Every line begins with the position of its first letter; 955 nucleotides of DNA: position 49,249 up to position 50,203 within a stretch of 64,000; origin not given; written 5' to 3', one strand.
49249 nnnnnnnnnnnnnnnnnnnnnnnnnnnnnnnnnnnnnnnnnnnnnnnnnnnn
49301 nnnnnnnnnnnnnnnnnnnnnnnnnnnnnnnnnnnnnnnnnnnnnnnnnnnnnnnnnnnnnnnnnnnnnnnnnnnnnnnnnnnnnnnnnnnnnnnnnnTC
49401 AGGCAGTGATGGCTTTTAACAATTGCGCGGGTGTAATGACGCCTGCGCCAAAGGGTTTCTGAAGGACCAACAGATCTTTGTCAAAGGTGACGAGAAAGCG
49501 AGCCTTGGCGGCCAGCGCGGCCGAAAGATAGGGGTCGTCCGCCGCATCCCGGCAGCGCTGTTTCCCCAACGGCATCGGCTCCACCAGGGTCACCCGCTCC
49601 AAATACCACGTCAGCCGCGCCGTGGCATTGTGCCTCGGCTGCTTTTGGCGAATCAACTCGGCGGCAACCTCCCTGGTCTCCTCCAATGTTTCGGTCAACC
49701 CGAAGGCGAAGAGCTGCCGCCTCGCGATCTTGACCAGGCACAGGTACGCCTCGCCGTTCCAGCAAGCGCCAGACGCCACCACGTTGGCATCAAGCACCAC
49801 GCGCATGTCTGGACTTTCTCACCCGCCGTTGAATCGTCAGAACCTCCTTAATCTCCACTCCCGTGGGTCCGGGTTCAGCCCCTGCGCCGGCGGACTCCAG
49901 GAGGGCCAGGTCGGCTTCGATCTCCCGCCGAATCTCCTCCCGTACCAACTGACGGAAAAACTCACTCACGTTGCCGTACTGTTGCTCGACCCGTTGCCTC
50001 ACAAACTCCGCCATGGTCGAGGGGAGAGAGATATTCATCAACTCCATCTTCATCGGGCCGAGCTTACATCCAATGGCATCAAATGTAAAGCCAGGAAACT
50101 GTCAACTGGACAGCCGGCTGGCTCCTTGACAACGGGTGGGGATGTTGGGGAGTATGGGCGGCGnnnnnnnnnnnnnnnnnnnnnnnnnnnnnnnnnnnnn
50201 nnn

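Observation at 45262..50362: About 4.4-kb accessory island bounded by two diverged copies of an MFS gene 5' end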

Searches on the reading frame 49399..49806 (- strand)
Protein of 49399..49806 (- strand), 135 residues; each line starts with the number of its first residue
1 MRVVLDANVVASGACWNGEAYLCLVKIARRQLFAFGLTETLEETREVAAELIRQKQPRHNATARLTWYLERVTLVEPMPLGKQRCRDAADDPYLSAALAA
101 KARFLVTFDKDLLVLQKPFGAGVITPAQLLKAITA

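Call 5: search_protein_families(library=pfam, proteins=[window:49399-49806:-], max_evalue=0.01)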
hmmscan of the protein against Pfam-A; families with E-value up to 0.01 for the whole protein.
window:49399-49806:- (135 aa): 2 families
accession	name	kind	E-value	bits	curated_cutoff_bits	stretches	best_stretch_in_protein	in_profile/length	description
PF13470.12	PIN_3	-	8.7e-13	49.5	27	1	2-111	1-115/115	PIN domain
PF24109.1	DUF7384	-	0.0077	16.7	27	0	2-113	6-105/153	Family of unknown function (DUF7384)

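Call 48: find_encoding_contigs(protein=window:49399-49806:-, flank=10000, max_places=6)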
Protein window:49399-49806:- (135 aa): no gene with exactly this product is on record in the collection.

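Call 54: search_protein_families(library=ncbifam, proteins=[window:49399-49806:-], max_evalue=0.01)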
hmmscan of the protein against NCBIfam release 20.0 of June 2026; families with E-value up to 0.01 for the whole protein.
window:49399-49806:- (135 aa): 1 family
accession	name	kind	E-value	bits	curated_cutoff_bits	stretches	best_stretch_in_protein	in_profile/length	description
TIGR00305.1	TIGR00305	equivalog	3.1e-11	43.6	29.15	1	2-115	1-115/115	putative toxin-antitoxin system toxin component, PIN family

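Call 58: find_homologous_proteins(query=window:49399-49806:-, max_evalue=1e-10)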
Query window:49399-49806:- (135 aa): 260 proteins with E <= 1e-10 among 665 candidates; the best 120 are listed.
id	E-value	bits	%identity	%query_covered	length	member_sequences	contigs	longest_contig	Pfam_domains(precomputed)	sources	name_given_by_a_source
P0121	4.6e-82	290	100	100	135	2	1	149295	PF13470.13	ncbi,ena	-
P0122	2.4e-68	246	84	100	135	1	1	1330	PF13470.13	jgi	jgi:putative PIN family toxin of toxin-antitoxin system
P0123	7.0e-62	225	76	100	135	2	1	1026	PF13470.13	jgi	jgi:putative PIN family toxin of toxin-antitoxin system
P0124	7.2e-60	218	72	100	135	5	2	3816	PF13470.13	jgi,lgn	jgi:putative PIN family toxin of toxin-antitoxin system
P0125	1.0e-59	218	74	99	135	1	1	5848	PF13470.13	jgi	jgi:putative PIN family toxin of toxin-antitoxin system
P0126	3.6e-59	216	71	100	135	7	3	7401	PF13470.13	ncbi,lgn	-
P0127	4.8e-59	216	74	100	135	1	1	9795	PF13470.13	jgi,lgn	jgi:putative PIN family toxin of toxin-antitoxin system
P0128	4.8e-59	216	74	99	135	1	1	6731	PF13470.13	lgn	-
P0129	7.4e-59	215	71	99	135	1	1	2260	PF13470.13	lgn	-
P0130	1.2e-58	214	71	99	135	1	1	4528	PF13470.13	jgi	jgi:uncharacterized protein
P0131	1.3e-58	214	76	99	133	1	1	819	PF10130.16,PF13470.13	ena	-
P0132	2.2e-58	214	71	100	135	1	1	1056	PF13470.13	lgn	-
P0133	1.6e-57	211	71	99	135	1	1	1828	PF13470.13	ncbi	-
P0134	1.6e-57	211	71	99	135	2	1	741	PF13470.13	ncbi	-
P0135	6.6e-57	209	71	99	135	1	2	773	PF13470.13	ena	-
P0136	6.6e-57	209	70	99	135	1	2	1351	PF13470.13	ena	-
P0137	7.9e-57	209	73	99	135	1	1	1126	PF13470.13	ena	-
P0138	1.7e-56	207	72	99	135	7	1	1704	PF13470.13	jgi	jgi:putative PIN family toxin of toxin-antitoxin system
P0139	2.0e-56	207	70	100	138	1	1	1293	PF13470.13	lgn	-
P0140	2.5e-56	207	69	100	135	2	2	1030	PF13470.13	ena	-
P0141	2.8e-56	207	71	99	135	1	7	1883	PF13470.13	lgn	-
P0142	3.1e-56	207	69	99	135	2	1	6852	PF13470.13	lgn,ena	-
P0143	4.1e-56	206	68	99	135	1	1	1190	PF13470.13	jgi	jgi:putative PIN family toxin of toxin-antitoxin system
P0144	4.9e-56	206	70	99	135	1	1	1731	PF13470.13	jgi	jgi:putative PIN family toxin of toxin-antitoxin system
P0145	6.7e-56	206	72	97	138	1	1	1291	PF13470.13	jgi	jgi:putative PIN family toxin of toxin-antitoxin system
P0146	8.9e-56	205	69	100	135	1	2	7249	PF13470.13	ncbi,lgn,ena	-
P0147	1.0e-55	205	70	100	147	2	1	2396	PF13470.13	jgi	-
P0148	1.3e-55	205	71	99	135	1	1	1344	PF13470.13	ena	-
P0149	1.7e-55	204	69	97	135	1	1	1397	PF13470.13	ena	-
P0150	1.8e-55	204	71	99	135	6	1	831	PF13470.13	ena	-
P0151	2.6e-55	204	70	98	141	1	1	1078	PF10130.16,PF13470.13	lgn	-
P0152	4.3e-55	203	70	98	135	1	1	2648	PF13470.13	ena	-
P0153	4.7e-55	203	71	97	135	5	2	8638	PF13470.13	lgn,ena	-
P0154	4.8e-55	203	69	100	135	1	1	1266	PF13470.13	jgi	jgi:putative PIN family toxin of toxin-antitoxin system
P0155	5.0e-55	203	69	99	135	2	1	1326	PF13470.13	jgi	jgi:putative PIN family toxin of toxin-antitoxin system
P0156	5.1e-55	203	67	100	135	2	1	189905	PF13470.13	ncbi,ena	-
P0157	5.7e-55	203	71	97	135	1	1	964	PF13470.13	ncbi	-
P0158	9.3e-55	202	69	99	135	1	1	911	PF13470.13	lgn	-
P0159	1.5e-54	201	67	100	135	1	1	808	PF13470.13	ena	-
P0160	2.3e-54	201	69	97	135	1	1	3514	PF13470.13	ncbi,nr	ncbi:MAG: putative toxin-antitoxin system toxin component, PIN family [Verrucomicrobia bacterium]|nr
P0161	2.3e-54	201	68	99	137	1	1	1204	PF13470.13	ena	-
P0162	3.7e-54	200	68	99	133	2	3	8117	PF13470.13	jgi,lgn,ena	jgi:putative PIN family toxin of toxin-antitoxin system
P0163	3.9e-54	200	67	100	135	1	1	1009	PF13470.13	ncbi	-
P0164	4.6e-54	200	70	100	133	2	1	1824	PF13470.13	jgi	jgi:putative PIN family toxin of toxin-antitoxin system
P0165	6.0e-54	199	68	99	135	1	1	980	PF13470.13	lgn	-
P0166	7.1e-54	199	64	100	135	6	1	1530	PF13470.13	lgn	-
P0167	7.1e-54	199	68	99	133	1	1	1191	PF13470.13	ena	-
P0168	7.4e-54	199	68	99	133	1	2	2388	PF13470.13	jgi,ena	-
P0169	1.1e-53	198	68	99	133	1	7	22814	PF13470.13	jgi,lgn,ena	jgi:putative PIN family toxin of toxin-antitoxin system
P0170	1.1e-53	198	66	99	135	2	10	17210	PF13470.13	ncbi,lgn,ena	-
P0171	1.1e-53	198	69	97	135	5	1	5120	PF13470.13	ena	-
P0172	1.3e-53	198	68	100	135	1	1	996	PF13470.13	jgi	jgi:putative PIN family toxin of toxin-antitoxin system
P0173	1.7e-53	198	70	97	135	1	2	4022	PF13470.13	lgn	-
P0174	1.8e-53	198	66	100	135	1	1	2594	PF13470.13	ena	-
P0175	2.6e-53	197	66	99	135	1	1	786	PF13470.13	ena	-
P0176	2.9e-53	197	65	100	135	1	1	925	PF13470.13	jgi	jgi:putative PIN family toxin of toxin-antitoxin system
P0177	3.1e-53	197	67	99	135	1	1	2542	PF13470.13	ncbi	-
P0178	3.3e-53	197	65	99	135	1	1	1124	PF13470.13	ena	-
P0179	3.7e-53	197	66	100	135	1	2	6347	PF13470.13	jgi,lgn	-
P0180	4.2e-53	197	69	97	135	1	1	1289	PF13470.13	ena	-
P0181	5.0e-53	196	66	99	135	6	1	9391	PF13470.13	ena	-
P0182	5.7e-53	196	64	100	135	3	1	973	PF13470.13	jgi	jgi:putative PIN family toxin of toxin-antitoxin system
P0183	6.5e-53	196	67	100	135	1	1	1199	PF13470.13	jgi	jgi:putative PIN family toxin of toxin-antitoxin system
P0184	7.3e-53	196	63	100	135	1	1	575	PF13470.13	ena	-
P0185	7.9e-53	196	69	97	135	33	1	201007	PF13470.13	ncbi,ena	-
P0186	7.9e-53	196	66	99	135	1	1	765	PF24109.2,PF13470.13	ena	-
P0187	8.0e-53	196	67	99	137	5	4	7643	PF13470.13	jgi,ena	jgi:predicted nucleic acid-binding protein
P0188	8.2e-53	196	67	100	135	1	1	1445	PF10130.16,PF13470.13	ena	-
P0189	1.1e-52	195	69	97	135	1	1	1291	PF13470.13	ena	-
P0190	1.3e-52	195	66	99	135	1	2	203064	PF13470.13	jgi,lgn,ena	-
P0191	1.5e-52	195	69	97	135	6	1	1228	PF13470.13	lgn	-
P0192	1.5e-52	195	65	99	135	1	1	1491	PF13470.13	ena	-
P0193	1.8e-52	195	65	100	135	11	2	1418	PF13470.13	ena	-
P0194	1.8e-52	194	65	99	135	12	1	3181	PF13470.13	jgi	jgi:putative PIN family toxin of toxin-antitoxin system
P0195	2.6e-52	194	69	97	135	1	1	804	PF13470.13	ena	-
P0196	4.9e-52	193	65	99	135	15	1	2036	PF13470.13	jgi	jgi:putative PIN family toxin of toxin-antitoxin system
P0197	8.6e-52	192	68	99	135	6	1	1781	PF13470.13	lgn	-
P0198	9.3e-52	192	62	99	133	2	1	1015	PF13470.13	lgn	-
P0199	9.4e-52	192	65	99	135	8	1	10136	PF13470.13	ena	-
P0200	9.7e-52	192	65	99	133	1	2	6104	PF13470.13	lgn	-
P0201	1.3e-51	192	68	99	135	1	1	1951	PF13470.13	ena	-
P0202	1.4e-51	192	61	100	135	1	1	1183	PF13470.13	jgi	jgi:putative PIN family toxin of toxin-antitoxin system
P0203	1.6e-51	191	67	100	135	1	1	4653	PF24109.2,PF13470.13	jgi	jgi:putative PIN family toxin of toxin-antitoxin system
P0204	1.8e-51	191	67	97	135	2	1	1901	PF13470.13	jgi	jgi:putative PIN family toxin of toxin-antitoxin system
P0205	1.8e-51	191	65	99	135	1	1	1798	PF13470.13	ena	-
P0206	1.9e-51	191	68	99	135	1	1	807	PF24109.2,PF13470.13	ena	-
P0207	2.5e-51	191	65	99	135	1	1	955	PF13470.13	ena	-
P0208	2.7e-51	191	66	97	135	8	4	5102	PF13470.13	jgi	jgi:putative PIN family toxin of toxin-antitoxin system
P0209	2.9e-51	191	68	97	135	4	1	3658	PF13470.13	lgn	-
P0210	4.3e-51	190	64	99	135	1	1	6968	PF13470.13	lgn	-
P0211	6.0e-51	190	67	99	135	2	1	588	PF10130.16,PF13470.13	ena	-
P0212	6.6e-51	189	63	100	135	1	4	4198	PF13470.13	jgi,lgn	jgi:putative PIN family toxin of toxin-antitoxin system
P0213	7.7e-51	189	63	99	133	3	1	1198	PF13470.13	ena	-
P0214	7.9e-51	189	62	99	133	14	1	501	PF13470.13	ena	-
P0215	9.4e-51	189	64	99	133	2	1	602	PF13470.13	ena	-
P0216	1.0e-50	189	65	100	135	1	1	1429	PF13470.13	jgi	jgi:uncharacterized protein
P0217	1.1e-50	189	62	99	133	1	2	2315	PF13470.13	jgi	-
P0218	1.1e-50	189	67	97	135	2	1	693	PF13470.13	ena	-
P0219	1.1e-50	189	67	97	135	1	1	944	PF13470.13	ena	-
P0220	1.2e-50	189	66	97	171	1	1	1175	PF13470.13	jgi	jgi:putative PIN family toxin of toxin-antitoxin system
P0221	1.3e-50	189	63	99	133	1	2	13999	PF13470.13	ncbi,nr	ncbi:MAG: putative toxin-antitoxin system toxin component, PIN family [Verrucomicrobiales bacterium]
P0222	1.6e-50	188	62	97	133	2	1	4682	PF13470.13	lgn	-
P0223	1.6e-50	188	67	97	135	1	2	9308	PF13470.13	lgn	-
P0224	1.8e-50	188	64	99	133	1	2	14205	PF13470.13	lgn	-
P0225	1.8e-50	188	66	99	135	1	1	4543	PF13470.13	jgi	jgi:putative PIN family toxin of toxin-antitoxin system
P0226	2.1e-50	188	63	99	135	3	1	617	PF13470.13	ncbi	-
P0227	2.4e-50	188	66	96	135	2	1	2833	PF13470.13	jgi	jgi:putative PIN family toxin of toxin-antitoxin system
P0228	3.7e-50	187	65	100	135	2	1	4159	PF13470.13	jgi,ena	-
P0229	3.8e-50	187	62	99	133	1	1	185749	PF13470.13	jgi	jgi:putative PIN family toxin of toxin-antitoxin system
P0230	4.8e-50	187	64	99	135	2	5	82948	PF13470.13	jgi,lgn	jgi:putative PIN family toxin of toxin-antitoxin system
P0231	5.6e-50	186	64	100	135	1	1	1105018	PF24109.2,PF13470.13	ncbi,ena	-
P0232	5.6e-50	186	62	99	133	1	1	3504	PF13470.13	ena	-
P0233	6.2e-50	186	64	99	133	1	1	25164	PF13470.13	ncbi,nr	ncbi:MAG: putative toxin-antitoxin system toxin component, PIN family [Verrucomicrobiales bacterium]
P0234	6.3e-50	186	66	95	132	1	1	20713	PF13470.13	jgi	jgi:predicted nucleic acid-binding protein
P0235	8.1e-50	186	61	99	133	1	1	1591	PF13470.13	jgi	jgi:putative PIN family toxin of toxin-antitoxin system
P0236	8.4e-50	186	62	99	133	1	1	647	PF13470.13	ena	-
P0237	8.6e-50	186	62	99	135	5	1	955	PF13470.13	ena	-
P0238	8.6e-50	186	62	99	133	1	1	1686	PF13470.13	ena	-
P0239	9.8e-50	186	65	97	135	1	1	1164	PF13470.13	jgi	jgi:putative PIN family toxin of toxin-antitoxin system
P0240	1.0e-49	186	65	100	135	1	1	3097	PF24109.2,PF13470.13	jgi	jgi:putative PIN family toxin of toxin-antitoxin system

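Call 59: find_encoding_contigs(protein=P0121, flank=6000, max_places=3)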
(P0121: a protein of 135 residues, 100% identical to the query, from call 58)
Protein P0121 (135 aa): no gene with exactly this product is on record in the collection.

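Call 60: find_encoding_contigs(protein=P0122, flank=3000, max_places=3)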
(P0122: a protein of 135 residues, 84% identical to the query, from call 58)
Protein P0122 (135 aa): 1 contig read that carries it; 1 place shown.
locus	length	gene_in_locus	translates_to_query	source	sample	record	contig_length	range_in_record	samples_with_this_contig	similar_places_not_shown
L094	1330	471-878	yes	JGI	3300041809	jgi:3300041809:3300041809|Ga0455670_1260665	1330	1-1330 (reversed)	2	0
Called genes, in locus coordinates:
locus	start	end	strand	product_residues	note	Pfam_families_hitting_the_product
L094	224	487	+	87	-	-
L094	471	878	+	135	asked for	PF13470:PIN_3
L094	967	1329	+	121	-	?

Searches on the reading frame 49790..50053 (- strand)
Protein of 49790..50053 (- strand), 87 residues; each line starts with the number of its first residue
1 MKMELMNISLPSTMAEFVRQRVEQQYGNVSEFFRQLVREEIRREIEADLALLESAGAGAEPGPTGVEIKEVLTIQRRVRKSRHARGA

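Call 5: search_protein_families(library=pfam, proteins=[window:49790-50053:-], max_evalue=0.01)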
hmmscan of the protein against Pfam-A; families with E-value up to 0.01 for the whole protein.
window:49790-50053:- (87 aa): 1 family
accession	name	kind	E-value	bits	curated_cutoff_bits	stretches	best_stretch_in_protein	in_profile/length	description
PF19807.5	DUF6290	-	0.0016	19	27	1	3-71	1-68/72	Family of unknown function (DUF6290)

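Call 49: find_encoding_contigs(protein=window:49790-50053:-, flank=10000, max_places=6)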
Protein window:49790-50053:- (87 aa): no gene with exactly this product is on record in the collection.

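Call 54: search_protein_families(library=ncbifam, proteins=[window:49790-50053:-], max_evalue=0.01)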
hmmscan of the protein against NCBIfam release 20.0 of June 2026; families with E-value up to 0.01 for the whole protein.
window:49790-50053:- (87 aa): 1 family
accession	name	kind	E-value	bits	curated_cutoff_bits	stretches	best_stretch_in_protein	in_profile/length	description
TIGR02606.1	antidote_CC2985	hypoth_equivalog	1e-06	28.7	46.2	1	6-71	2-68/70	type II toxin-antitoxin system ParD family antitoxin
